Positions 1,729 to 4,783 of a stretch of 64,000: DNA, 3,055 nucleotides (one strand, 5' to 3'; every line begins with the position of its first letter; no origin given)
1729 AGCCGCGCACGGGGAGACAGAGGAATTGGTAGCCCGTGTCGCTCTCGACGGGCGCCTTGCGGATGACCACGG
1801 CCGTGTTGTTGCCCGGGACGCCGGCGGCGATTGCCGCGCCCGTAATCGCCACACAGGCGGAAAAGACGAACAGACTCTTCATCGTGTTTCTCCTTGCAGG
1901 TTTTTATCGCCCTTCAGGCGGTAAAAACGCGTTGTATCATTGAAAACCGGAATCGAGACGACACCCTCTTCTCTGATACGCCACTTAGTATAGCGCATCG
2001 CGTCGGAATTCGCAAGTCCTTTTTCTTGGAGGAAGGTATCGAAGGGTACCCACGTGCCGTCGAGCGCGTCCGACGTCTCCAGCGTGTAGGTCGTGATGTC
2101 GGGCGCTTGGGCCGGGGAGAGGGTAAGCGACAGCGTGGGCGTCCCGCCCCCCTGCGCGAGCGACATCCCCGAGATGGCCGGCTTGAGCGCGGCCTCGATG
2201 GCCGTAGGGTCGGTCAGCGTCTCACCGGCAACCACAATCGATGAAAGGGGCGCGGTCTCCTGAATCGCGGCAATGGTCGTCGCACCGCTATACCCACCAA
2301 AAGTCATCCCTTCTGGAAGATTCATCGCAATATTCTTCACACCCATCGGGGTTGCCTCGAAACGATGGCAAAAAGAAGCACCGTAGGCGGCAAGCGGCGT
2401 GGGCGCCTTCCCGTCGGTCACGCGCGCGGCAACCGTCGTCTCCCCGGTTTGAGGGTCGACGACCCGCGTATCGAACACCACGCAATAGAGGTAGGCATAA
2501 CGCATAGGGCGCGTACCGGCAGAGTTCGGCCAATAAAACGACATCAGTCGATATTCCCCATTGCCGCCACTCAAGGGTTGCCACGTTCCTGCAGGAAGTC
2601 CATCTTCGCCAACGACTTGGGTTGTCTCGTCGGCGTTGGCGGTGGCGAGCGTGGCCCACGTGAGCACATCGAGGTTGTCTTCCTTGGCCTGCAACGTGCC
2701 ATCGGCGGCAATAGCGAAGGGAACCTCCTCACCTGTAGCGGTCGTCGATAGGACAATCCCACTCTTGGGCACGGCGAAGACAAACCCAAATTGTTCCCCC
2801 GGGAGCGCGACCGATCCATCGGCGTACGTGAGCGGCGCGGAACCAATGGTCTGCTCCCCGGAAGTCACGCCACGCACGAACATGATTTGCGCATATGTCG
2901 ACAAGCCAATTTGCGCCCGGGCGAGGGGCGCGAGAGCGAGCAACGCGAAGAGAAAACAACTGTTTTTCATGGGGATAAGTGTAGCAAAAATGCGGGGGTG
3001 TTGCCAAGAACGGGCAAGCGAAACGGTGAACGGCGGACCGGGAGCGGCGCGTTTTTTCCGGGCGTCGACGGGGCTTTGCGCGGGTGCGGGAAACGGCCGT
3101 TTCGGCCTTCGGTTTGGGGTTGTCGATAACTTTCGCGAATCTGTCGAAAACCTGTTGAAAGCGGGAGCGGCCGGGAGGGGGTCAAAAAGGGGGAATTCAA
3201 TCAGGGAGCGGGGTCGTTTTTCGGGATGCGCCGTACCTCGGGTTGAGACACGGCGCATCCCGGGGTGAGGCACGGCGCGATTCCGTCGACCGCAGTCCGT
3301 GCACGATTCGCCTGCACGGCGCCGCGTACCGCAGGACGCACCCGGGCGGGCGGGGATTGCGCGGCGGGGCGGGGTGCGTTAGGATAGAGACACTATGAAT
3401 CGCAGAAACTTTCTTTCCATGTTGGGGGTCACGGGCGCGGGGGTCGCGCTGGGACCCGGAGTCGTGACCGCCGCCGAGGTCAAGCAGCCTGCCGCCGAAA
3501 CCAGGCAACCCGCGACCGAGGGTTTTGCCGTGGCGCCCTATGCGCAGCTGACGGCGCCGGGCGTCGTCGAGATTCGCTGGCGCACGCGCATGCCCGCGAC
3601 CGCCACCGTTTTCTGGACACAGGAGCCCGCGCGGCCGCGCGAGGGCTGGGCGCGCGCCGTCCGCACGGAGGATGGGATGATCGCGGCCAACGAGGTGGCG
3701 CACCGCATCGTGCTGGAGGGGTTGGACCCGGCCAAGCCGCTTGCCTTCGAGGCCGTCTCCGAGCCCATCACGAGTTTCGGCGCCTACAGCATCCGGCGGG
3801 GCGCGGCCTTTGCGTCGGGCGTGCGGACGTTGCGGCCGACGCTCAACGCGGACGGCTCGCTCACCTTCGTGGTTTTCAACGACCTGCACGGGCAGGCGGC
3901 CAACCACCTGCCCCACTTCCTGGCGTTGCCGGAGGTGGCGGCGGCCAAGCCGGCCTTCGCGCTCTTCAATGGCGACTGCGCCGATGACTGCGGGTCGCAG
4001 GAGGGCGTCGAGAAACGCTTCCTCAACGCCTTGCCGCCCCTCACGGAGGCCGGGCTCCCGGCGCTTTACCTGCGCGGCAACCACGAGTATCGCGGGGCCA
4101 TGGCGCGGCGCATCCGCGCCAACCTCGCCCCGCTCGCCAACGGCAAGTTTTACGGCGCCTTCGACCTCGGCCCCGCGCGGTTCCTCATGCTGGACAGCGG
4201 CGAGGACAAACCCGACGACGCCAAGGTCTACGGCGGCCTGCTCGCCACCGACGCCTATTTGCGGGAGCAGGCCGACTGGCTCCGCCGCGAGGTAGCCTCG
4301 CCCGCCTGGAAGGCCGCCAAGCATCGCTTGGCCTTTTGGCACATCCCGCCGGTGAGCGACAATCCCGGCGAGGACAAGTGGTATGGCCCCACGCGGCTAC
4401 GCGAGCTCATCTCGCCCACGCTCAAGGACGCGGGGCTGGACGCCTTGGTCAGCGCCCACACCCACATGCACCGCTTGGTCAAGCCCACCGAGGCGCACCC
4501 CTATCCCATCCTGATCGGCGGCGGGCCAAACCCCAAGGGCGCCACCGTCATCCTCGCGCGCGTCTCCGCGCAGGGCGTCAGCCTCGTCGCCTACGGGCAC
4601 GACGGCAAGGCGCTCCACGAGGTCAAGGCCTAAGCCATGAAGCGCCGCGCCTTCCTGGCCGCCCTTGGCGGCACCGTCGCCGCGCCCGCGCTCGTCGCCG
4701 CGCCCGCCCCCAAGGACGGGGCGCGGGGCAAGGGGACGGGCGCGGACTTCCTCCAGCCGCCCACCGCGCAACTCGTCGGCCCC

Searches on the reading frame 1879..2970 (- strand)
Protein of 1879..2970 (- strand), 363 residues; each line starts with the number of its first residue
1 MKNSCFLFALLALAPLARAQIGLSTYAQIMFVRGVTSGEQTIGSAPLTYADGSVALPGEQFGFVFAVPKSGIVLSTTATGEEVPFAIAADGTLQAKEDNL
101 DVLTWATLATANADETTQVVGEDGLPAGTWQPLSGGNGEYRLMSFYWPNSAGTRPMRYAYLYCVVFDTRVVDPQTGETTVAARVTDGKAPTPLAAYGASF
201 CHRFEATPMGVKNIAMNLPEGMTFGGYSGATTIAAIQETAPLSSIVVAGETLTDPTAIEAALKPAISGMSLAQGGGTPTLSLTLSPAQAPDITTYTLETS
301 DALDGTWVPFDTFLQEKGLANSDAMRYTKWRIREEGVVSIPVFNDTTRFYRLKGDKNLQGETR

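Call 16: search_protein_families(library=pfam, proteins=[window:1879-2970:-])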
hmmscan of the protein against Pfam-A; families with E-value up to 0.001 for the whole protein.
window:1879-2970:- (363 aa): 0 families

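Call 72: find_encoding_contigs(protein=window:1879-2970:-, flank=10000, max_places=10)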
Protein window:1879-2970:- (363 aa): 2 contigs read that carry it; 1 place shown.
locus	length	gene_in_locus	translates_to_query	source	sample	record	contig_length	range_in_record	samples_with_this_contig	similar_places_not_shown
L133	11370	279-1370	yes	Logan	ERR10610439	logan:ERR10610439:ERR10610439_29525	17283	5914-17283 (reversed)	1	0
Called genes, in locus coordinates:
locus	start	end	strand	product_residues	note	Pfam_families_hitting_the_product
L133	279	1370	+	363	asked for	-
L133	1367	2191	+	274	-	-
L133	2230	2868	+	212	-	-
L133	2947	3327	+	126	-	PF01022:HTH_5, PF12840:HTH_20 (weak)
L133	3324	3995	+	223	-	PF00106:adh_short, PF01370:Epimerase, PF13561:adh_short_C2 (weak)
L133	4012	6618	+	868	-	PF24996:NANM, PF00474:SSF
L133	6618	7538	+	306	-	-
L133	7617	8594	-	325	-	PF00005:ABC_tran, PF08352:oligo_HPY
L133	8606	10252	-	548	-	PF00528:BPD_transp_1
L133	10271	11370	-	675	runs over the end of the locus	PF13432:TPR_16 (weak)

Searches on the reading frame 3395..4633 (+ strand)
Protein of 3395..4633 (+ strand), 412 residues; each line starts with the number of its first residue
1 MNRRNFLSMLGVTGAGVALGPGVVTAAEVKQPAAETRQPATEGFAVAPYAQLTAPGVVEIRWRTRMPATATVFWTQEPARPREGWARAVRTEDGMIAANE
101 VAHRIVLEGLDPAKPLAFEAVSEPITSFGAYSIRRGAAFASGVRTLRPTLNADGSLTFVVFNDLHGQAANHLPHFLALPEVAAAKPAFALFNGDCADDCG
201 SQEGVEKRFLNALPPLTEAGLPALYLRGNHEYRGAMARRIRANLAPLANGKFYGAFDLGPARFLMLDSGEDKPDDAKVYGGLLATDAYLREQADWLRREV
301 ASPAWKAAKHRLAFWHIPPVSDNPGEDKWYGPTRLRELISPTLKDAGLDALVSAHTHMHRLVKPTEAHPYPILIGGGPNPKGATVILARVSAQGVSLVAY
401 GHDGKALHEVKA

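Call 16: search_protein_families(library=pfam, proteins=[window:3395-4633:+])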
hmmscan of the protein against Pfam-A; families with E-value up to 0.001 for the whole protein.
window:3395-4633:+ (412 aa): 2 families
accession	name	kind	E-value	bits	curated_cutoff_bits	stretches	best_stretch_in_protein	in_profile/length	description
PF00149.33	Metallophos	-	3.9e-14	54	21.5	1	157-358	2-190/191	Calcineurin-like phosphoesterase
PF10518.14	TAT_signal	-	0.00031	21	22.7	1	1-20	2-21/21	TAT (twin-arginine translocation) pathway signal sequence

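Call 36: find_encoding_contigs(protein=window:3395-4633:+, flank=10000, max_places=10)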
Protein window:3395-4633:+ (412 aa): 2 contigs read that carry it; 1 place shown.
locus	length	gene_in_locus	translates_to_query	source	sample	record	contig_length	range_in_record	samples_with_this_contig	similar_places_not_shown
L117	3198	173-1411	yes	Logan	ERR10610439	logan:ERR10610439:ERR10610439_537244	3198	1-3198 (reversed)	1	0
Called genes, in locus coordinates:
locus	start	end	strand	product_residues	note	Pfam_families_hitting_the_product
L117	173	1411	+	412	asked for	PF00149:Metallophos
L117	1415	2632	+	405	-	PF00149:Metallophos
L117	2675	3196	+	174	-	?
